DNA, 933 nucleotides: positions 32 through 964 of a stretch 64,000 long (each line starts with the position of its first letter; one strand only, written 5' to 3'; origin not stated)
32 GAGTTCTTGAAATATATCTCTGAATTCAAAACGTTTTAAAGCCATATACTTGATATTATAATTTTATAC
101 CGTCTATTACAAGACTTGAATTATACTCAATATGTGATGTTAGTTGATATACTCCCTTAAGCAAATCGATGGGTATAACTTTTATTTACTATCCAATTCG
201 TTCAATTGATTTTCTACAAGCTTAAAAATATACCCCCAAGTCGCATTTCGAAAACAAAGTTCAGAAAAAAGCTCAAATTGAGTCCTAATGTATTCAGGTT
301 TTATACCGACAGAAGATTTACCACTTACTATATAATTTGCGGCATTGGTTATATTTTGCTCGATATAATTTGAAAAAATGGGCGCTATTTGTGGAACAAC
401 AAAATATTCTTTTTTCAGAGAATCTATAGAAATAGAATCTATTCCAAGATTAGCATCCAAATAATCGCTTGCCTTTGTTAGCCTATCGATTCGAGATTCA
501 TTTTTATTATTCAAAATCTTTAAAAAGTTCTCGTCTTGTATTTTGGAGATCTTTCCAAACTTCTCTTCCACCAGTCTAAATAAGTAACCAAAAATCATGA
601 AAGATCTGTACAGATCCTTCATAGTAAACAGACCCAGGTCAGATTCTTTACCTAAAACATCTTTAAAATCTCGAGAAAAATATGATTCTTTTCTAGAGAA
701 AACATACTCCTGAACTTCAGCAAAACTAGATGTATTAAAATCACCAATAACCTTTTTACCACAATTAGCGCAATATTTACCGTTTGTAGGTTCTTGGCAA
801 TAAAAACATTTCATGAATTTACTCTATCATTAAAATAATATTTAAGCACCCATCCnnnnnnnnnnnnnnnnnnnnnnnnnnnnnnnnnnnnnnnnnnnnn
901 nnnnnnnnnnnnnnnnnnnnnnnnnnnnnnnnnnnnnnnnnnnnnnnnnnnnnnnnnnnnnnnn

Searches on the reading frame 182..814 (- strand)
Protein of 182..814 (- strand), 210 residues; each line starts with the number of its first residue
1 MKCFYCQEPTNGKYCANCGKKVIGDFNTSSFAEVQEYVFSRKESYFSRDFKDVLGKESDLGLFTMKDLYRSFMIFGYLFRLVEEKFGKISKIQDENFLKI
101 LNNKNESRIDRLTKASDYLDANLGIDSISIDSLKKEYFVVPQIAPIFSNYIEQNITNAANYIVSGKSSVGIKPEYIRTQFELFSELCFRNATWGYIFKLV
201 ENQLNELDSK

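Call 3: search_protein_families(library=pfam, proteins=[window:182-814:-], max_evalue=1)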
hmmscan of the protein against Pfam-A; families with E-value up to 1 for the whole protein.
window:182-814:- (210 aa): 3 families
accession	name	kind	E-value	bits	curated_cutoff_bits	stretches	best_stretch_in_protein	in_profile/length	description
PF05542.16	DUF760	-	0.0056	17.5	20.2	0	65-86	56-77/83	Protein of unknown function (DUF760)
PF24973.1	EGF_LMN_ATRN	-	0.039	14.5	27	1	2-25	14-37/44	Laminin/attractin EGF domain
PF12773.13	DZR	-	0.14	12.8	27.3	1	3-23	15-35/45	Double zinc ribbon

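Call 10: search_protein_families(library=ncbifam, proteins=[window:182-814:-], max_evalue=1)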
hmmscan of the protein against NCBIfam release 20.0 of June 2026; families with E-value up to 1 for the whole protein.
window:182-814:- (210 aa): 2 families
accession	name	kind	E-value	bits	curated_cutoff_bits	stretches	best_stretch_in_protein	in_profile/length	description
TIGR01590.1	yir-bir-cir_Pla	paralog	0.077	12.8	71.1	1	19-85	83-149/201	yir/bir/cir-family of variant antigens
TIGR04041.1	activase_YjjW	hypoth_equivalog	0.2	11.1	250.2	1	1-22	29-50/276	YjjW family glycine radical enzyme activase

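Call 11: search_protein_families(library=padloc, proteins=[window:182-814:-], max_evalue=1)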
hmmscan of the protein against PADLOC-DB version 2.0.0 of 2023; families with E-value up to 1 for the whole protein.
window:182-814:- (210 aa): 0 families

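Call 36: find_homologous_proteins(query=window:182-814:-, max_evalue=0.001)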
Query window:182-814:- (210 aa): 2 proteins with E <= 0.001 among 98 candidates.
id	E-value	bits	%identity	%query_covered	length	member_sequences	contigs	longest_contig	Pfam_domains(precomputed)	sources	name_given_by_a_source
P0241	9.7e-135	465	100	100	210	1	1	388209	-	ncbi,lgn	-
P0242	4.3e-52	195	45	97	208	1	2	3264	-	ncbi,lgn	-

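Call 87: find_encoding_contigs(protein=P0242, flank=3000, max_places=2)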
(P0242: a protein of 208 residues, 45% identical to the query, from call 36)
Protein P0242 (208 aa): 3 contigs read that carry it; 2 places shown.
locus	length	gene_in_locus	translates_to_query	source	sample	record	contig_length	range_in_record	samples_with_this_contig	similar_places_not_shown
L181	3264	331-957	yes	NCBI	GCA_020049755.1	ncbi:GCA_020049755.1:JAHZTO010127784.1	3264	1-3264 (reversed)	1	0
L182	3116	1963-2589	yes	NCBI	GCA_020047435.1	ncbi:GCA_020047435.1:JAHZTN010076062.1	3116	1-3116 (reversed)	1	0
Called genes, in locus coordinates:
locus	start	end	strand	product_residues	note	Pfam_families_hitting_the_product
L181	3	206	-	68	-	?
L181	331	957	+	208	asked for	-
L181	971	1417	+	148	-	PF02643:DUF192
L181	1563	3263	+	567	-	?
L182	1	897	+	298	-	?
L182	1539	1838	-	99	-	-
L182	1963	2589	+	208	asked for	-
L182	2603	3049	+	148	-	PF02643:DUF192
